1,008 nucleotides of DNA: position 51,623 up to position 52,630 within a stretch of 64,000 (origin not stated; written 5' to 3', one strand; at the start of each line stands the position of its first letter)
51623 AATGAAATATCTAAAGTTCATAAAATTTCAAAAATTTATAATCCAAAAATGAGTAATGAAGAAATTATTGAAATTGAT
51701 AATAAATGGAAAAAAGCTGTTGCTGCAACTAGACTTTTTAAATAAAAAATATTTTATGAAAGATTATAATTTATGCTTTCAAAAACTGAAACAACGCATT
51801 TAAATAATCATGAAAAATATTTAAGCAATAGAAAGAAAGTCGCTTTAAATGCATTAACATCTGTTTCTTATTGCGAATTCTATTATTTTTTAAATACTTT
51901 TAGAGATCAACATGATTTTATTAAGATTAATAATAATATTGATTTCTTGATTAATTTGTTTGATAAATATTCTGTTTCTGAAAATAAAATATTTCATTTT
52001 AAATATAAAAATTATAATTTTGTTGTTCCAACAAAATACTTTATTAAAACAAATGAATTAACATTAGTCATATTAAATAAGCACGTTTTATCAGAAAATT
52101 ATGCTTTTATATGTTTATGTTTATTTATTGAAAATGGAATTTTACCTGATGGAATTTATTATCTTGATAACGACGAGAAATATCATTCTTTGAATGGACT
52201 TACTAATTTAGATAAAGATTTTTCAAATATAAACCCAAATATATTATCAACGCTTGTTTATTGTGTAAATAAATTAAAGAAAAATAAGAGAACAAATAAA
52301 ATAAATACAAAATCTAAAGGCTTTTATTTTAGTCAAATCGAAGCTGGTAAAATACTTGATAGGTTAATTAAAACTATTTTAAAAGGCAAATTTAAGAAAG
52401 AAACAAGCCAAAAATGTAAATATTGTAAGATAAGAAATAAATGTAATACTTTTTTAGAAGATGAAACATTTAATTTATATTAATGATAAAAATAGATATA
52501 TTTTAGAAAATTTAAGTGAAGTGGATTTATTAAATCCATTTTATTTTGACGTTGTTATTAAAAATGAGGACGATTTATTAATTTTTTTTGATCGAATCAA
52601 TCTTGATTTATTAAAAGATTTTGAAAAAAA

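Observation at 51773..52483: Standalone Cas4-like nuclease with an N-terminal Cys plus a C-terminal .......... motif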

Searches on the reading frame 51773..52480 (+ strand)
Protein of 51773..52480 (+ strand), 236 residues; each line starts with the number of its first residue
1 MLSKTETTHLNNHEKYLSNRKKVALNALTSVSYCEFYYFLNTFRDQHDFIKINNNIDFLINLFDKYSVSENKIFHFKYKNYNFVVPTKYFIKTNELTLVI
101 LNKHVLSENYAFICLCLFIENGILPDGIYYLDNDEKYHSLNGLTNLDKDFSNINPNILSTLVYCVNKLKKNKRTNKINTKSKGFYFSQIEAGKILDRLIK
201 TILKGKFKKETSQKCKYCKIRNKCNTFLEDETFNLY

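Call 3: search_protein_families(library=pfam, proteins=[window:51773-52480:+], max_evalue=1)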
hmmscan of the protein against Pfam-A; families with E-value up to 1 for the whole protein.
window:51773-52480:+ (236 aa): 1 family
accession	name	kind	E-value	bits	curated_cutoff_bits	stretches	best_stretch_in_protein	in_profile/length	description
PF12705.13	PDDEXK_1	-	0.054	13.9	22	1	190-225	212-247/247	PD-(D/E)XK nuclease superfamily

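Call 4: search_protein_families(library=ncbifam, proteins=[window:51773-52480:+], max_evalue=1)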
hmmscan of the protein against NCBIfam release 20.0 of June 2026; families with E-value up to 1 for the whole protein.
window:51773-52480:+ (236 aa): 0 families

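Call 6: find_homologous_proteins(query=window:51773-52480:+, max_evalue=0.01)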
Query window:51773-52480:+ (236 aa): 3 proteins with E <= 0.01 among 269 candidates.
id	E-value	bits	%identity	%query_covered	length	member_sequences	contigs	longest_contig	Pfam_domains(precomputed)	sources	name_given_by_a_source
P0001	1.4e-149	514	100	100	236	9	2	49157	-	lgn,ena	-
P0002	2.3e-108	379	75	100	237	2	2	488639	-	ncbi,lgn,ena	-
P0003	1.7e-88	314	64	100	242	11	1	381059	-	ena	-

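Call 9: search_solved_structures(query=A1, max_evalue=10, show_alignments=3)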
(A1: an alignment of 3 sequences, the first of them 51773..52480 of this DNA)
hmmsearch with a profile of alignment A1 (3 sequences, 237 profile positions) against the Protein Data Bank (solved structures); distinct sequences matched with E-value up to 10: 5.
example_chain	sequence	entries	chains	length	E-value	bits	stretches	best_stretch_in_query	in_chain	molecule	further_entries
20yc_R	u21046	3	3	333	0.035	16.6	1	73-140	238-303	Probable G-protein coupled receptor 174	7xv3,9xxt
8kh5_A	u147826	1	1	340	0.037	16.6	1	73-140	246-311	Probable G-protein coupled receptor 174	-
3og9_A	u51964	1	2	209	0.056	16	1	6-90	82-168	protein yahD a copper inducible hydrolase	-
9hlz_c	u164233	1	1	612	0.084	15.4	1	133-210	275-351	ATPase synthesis protein 25, mitochondrial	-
8izb_R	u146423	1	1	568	0.1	15.1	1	73-140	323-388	Probable G-protein coupled receptor 174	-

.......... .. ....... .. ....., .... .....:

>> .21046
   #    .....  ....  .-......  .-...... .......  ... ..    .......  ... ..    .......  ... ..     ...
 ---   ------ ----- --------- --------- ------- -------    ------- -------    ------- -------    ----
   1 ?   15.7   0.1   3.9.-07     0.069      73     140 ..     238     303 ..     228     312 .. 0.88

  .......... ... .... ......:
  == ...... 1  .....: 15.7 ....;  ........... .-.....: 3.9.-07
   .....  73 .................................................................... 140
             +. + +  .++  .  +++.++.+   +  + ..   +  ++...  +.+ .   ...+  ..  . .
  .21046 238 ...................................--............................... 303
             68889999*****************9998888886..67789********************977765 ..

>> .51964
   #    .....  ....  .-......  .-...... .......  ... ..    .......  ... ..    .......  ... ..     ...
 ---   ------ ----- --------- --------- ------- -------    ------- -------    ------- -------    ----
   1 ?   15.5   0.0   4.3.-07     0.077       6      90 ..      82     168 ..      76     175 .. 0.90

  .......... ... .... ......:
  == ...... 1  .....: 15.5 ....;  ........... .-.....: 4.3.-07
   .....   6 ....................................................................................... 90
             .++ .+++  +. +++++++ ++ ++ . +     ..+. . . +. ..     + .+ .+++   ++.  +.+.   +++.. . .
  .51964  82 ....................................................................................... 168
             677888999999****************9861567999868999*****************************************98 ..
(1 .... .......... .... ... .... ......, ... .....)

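Call 10: find_encoding_contigs(protein=P0002, flank=10000, max_places=3)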
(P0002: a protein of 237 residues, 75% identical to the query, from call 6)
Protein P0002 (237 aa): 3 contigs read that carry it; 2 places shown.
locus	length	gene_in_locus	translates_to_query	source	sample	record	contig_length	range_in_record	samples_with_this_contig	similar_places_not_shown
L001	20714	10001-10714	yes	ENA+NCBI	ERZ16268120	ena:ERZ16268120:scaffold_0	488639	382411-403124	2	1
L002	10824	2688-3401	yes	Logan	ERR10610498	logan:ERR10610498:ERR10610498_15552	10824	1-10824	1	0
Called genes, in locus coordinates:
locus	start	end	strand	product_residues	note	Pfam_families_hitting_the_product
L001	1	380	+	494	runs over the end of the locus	PF01276:OKR_DC_1, PF00155:Aminotran_1_2, PF00266:Aminotran_5 (weak), PF01041:DegT_DnrJ_EryC1, PF03711:OKR_DC_1_C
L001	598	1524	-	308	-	PF08902:DUF1848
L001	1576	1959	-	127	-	PF06397:Desulfoferrod_N (weak), PF01880:Desulfoferrodox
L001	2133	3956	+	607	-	PF00753:Lactamase_B (weak), PF19583:ODP, PF00258:Flavodoxin_1, PF12724:Flavodoxin_5 (faint), PF01613:Flavin_Reduct, PF21349:RUBY_RBDX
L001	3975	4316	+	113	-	PF03819:MazG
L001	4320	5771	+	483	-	PF00070:Pyr_redox (faint), PF01266:DAO, PF07992:Pyr_redox_2 (faint), PF13450:NAD_binding_8 (weak), PF13738:Pyr_redox_3 (weak), PF04324:Fer2_BFD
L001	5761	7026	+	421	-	PF00070:Pyr_redox (faint), PF00890:FAD_binding_2 (faint), PF01266:DAO (faint), PF07992:Pyr_redox_2, PF12831:FAD_oxidored (weak), PF13450:NAD_binding_8 (faint), PF13738:Pyr_redox_3 (faint)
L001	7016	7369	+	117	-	PF07892:DUF1667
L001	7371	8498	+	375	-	PF11187:Mbeg1-like, PF01764:Lipase_3 (faint)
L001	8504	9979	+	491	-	PF00370:FGGY_N, PF02782:FGGY_C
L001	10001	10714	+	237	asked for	-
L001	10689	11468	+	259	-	-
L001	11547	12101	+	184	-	-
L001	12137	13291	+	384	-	PF18928:DUF5677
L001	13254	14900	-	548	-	PF20720:nSTAND3 (faint), PF00485:PRK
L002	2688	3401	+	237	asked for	-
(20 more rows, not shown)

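Call 11: find_related_loci(query=A1, collection=genome_contigs, flank=10000)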
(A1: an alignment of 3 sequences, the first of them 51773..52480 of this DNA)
Query A1 (236 aa) in genome_contigs; peptide patterns used: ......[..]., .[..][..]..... (x = any residue, [..] = any of these).
233 stretches matched a pattern; 2 encode a relative of the query (tblastn E <= 1e-3); 2 distinct loci.
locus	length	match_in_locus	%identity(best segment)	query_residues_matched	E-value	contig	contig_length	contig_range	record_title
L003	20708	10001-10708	75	1-236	7e-104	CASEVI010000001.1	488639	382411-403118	uncultured bacterium isolate A67_L2_327327_idba_bin.107 genome assembly, contig: A67_L2_327327_idba_bin.107.fa_scaffold_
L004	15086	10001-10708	64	1-236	4e-92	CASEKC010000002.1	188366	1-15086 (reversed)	uncultured bacterium isolate O7_L3_310310_idba_bin.1 genome assembly, contig: O7_L3_310310_idba_bin.1.fa_scaffold_26, wh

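Call 17: search_protein_representatives(alignment_id=A1)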
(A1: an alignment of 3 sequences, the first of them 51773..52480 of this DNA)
Query: 3 sequences, 237 profile positions. Proteins with E-value up to 0.001 (for the whole library): 3; up to 1e-10: 3; up to 1e-30: 1. The best 3 are listed.
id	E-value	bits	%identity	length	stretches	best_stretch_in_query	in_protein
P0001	4.4e-135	464.8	-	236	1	1-236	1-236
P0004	1.6e-30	122.5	-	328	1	4-227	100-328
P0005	1.5e-23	99.8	-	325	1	24-225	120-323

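Call 19: search_protein_families(library=pfam, proteins=[P0004, P0005, P0002, P0003], max_evalue=1)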
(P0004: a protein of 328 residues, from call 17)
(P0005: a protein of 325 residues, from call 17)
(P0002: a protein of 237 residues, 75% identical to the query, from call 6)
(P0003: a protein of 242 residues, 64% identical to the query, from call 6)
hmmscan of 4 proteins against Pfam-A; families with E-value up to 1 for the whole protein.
P0004 (328 aa): 1 family
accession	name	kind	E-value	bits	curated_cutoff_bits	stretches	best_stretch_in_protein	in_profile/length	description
PF12364.13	DUF3648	-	0.26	12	20.6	1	275-321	56-102/141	Protein of unknown function (DUF3648)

P0005 (325 aa): 1 family
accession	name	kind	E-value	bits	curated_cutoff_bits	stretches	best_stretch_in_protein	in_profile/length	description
PF10042.14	DUF2278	-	0.099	13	25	1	216-278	48-111/206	Uncharacterized conserved protein (DUF2278)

P0002 (237 aa): 1 family
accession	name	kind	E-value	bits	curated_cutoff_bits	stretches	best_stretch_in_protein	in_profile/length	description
PF12705.13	PDDEXK_1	-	0.23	11.8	22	1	179-225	205-247/247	PD-(D/E)XK nuclease superfamily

P0003 (242 aa): 0 families

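Call 22: find_encoding_contigs(protein=P0004, flank=8000, max_places=3)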
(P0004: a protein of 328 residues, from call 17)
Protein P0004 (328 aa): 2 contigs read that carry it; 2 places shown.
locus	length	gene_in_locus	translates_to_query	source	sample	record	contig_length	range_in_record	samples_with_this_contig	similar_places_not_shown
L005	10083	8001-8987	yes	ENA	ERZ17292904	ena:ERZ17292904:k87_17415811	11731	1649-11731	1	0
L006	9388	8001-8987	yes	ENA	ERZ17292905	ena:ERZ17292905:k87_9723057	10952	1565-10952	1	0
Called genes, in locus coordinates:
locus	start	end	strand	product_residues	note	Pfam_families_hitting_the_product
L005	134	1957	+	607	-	PF00753:Lactamase_B, PF19583:ODP, PF00258:Flavodoxin_1, PF12724:Flavodoxin_5 (weak), PF01613:Flavin_Reduct, PF21349:RUBY_RBDX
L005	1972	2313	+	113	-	PF03819:MazG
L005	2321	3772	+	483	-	PF00070:Pyr_redox (faint), PF01266:DAO, PF07992:Pyr_redox_2 (faint), PF13738:Pyr_redox_3 (weak), PF04324:Fer2_BFD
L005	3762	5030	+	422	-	PF00070:Pyr_redox (faint), PF00890:FAD_binding_2 (faint), PF01266:DAO (faint), PF07992:Pyr_redox_2, PF12831:FAD_oxidored (weak), PF13450:NAD_binding_8 (faint), PF13738:Pyr_redox_3 (faint)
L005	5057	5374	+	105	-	PF07892:DUF1667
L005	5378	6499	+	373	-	PF11187:Mbeg1-like, PF26363:Phospholipase-like (weak)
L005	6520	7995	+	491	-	PF00370:FGGY_N, PF02782:FGGY_C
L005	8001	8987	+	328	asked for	-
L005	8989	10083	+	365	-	?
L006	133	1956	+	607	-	PF00753:Lactamase_B, PF19583:ODP, PF00258:Flavodoxin_1, PF12724:Flavodoxin_5 (weak), PF01613:Flavin_Reduct, PF21349:RUBY_RBDX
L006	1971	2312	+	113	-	PF03819:MazG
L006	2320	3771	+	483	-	PF00070:Pyr_redox (faint), PF01266:DAO, PF07992:Pyr_redox_2 (faint), PF13738:Pyr_redox_3 (weak), PF04324:Fer2_BFD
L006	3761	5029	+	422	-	PF00070:Pyr_redox (faint), PF00890:FAD_binding_2 (faint), PF01266:DAO (faint), PF07992:Pyr_redox_2, PF12831:FAD_oxidored (weak), PF13450:NAD_binding_8 (faint), PF13738:Pyr_redox_3 (faint)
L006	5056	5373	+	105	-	PF07892:DUF1667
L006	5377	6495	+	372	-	PF11187:Mbeg1-like, PF26363:Phospholipase-like (weak)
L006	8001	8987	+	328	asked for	-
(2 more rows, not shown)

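Call 23: find_encoding_contigs(protein=P0005, flank=8000, max_places=3)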
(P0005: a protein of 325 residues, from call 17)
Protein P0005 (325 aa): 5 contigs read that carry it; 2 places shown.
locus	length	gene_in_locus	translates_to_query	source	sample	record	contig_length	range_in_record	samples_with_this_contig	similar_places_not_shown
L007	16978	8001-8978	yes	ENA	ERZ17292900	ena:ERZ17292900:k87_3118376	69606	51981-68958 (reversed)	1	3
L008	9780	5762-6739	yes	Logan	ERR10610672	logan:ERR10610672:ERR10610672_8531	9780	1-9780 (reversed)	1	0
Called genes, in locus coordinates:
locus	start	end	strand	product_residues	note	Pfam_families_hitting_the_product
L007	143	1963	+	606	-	PF00753:Lactamase_B, PF19583:ODP, PF12724:Flavodoxin_5 (faint), PF00258:Flavodoxin_1, PF01613:Flavin_Reduct, PF21349:RUBY_RBDX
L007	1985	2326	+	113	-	PF03819:MazG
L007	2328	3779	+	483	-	PF00070:Pyr_redox (faint), PF01134:GIDA (faint), PF01266:DAO, PF07992:Pyr_redox_2 (faint), PF13738:Pyr_redox_3 (weak), PF04324:Fer2_BFD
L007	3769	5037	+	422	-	PF00070:Pyr_redox (faint), PF01266:DAO (faint), PF07992:Pyr_redox_2, PF12831:FAD_oxidored (weak), PF13450:NAD_binding_8 (faint), PF13738:Pyr_redox_3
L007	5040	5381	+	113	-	PF07892:DUF1667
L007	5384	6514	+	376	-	PF11187:Mbeg1-like, PF26363:Phospholipase-like, PF01764:Lipase_3 (faint)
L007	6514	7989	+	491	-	PF00370:FGGY_N, PF02782:FGGY_C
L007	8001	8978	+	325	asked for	-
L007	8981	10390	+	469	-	-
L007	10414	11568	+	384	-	PF18928:DUF5677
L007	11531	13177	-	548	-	PF00485:PRK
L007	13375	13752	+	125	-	-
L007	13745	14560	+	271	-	PF00119:ATP-synt_A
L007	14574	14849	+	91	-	PF00137:ATP-synt_C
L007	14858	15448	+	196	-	PF00430:ATP-synt_B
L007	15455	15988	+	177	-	PF00213:OSCP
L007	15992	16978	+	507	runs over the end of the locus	PF02874:ATP-synt_ab_N, PF00006:ATP-synt_ab, PF00306:ATP-synt_ab_C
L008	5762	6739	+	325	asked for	-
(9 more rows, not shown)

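Call 25: predict_structure(alignment_id=A2)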
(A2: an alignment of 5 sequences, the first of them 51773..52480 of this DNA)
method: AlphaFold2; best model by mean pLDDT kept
length: 236 residues; sequences in the alignment: 5
mean_pLDDT: 42.6   pTM: 0.30
mean pLDDT of the five models: 42.6, 36.5, 34.1, 33.9, 31.8
residues with pLDDT >= 90: 0; 70-90: 1; 50-70: 55; < 50: 180
segments of 3 or more residues with pLDDT < 50: 1-55, 77-84, 95-97, 102-129, 131-150, 169-171, 180-186, 188-199, 201-203, 205-236
pLDDT, mean of each block of 10 residues (from residue 1): 27 25 25 37 41 46 64 51 49 52 40 47 47 45 41 51 52 49 46 47 42 37 32 25
secondary structure, 60 per line:
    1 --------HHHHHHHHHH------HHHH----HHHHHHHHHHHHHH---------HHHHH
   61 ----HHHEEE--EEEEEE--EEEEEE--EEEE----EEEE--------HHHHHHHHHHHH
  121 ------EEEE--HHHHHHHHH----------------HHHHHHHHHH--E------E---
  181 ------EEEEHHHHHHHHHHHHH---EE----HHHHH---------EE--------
elements in order: H9-18 H25-28 H33-46 H56-60 E68-70 E73-78 E81-86 E89-92 E97-100 H109-120 E127-130 H133-141 H158-167 E187-190 H191-203 H213-217

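Call 26: search_protein_families(library=phrogs, alignment_id=A2, max_evalue=1)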
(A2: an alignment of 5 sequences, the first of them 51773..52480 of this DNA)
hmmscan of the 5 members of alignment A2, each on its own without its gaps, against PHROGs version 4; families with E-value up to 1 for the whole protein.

A. member 1, window:51773-52480:+ (236 aa): 4 families
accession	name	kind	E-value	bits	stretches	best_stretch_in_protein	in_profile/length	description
phrog_69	-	DNA, RNA and nucleotide metabolism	0.057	13.4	1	198-229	297-328/501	exonuclease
phrog_1870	-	DNA, RNA and nucleotide metabolism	0.078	13.2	1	193-227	254-288/313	exonuclease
phrog_12630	-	unknown function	0.17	13.1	1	118-189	27-97/110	-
phrog_19539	-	unknown function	0.32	12.1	0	175-203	6-34/74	-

B. families by the number of members that match (of 5 scanned): 9 families
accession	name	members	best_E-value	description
phrog_1870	-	2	0.0029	exonuclease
phrog_69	-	1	0.057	exonuclease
phrog_8783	-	1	0.12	-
phrog_20376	-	1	0.14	exonuclease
phrog_12630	-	1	0.17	-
phrog_29581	-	1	0.17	-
phrog_31897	-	1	0.28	-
phrog_19539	-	1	0.32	-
phrog_19192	-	1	0.37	-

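Call 27: search_protein_families(library=padloc, alignment_id=A2, max_evalue=1)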
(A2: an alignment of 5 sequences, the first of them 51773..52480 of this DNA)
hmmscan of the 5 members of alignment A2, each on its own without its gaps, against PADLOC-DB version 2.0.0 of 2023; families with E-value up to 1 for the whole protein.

A. member 1, window:51773-52480:+ (236 aa): 0 families

B. families by the number of members that match (of 5 scanned): 0 families

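Call 28: find_homologous_proteins(query=A2, max_evalue=10)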
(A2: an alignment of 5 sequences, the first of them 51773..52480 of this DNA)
Query A2 (5 sequences) (236 aa, profile of the alignment): 4 proteins with E <= 10 among 8000 candidates.
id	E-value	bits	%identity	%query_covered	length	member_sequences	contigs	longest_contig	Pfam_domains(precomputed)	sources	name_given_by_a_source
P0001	1.2e-109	384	100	100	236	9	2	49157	-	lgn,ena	-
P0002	3.8e-109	382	75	100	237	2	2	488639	-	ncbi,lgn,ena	-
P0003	1.4e-107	377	64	100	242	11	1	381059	-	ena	-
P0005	6.8e-88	312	35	65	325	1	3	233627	-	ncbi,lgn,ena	-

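Call 29: search_dna_similar(query=window:51773-52480:+, collection=phages, mode=protein, max_evalue=10, max_rows=30)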
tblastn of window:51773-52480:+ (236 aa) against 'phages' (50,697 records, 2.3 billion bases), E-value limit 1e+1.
Records with a match: 1; places in all: 1; records where one place covers at least 80% of the query: 0.
Best place of each record, by identity: <60% 1.
By first word of the organism name: Anaeroplasmataceae 1.
By host as written in the record: Anaeroplasmataceae 1.
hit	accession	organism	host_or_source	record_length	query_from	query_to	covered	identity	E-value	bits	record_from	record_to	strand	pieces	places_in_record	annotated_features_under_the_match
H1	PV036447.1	Anaeroplasmataceae phage NatCom_34063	Anaeroplasmataceae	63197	95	152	25%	36.2%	6e+0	34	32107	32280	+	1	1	ParB-like partition nuclease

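Call 32: search_solved_structures(query=A2, max_evalue=10, show_alignments=2)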
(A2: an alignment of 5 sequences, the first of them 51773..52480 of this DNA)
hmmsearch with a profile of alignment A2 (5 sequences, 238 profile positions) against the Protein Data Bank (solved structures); distinct sequences matched with E-value up to 10: 2.
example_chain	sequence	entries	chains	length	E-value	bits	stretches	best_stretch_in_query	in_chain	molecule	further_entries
9hlz_c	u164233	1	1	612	0.053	16.4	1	127-204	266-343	ATPase synthesis protein 25, mitochondrial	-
3og9_A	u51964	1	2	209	0.42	13.4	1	12-92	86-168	protein yahD a copper inducible hydrolase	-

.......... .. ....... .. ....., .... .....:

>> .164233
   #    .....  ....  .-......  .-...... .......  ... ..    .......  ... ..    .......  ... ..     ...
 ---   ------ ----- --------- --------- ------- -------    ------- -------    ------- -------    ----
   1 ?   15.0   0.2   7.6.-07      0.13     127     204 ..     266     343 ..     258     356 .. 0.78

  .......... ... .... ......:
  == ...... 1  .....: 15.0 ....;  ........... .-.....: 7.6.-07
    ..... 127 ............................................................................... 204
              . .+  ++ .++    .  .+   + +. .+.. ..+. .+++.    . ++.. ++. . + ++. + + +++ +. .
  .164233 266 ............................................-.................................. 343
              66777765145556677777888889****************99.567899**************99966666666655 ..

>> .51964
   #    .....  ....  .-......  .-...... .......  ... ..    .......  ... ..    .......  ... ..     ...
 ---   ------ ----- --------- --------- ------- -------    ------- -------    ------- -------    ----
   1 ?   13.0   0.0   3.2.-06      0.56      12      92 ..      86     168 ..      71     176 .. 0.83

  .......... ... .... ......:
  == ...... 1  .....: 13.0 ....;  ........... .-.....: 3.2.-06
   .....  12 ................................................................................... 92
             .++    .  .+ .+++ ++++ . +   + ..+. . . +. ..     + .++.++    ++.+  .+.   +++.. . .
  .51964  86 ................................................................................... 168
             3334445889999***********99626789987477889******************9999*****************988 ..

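Call 38: search_protein_families(library=ncbifam, proteins=[P0004, P0005, P0002, P0003, L007:8981-10387:+, L005:8989-10083:+], max_evalue=10)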
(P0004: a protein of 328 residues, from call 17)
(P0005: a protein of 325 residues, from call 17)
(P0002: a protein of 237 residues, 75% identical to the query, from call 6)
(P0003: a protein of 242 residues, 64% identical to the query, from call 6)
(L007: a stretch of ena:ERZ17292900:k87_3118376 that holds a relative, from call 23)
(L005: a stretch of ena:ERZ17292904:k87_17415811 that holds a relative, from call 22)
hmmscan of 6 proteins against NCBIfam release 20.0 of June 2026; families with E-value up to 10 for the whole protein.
P0004 (328 aa): 0 families

P0005 (325 aa): 0 families

P0002 (237 aa): 0 families

P0003 (242 aa): 1 family
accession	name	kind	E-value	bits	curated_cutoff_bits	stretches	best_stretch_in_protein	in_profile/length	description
NF058537.1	Rbp_regulator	equivalog_domain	0.06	13.7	100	1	178-211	35-68/79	RNA-binding regulator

L007:8981-10387:+ (469 aa): 0 families

L005:8989-10083:+ (365 aa): 0 families
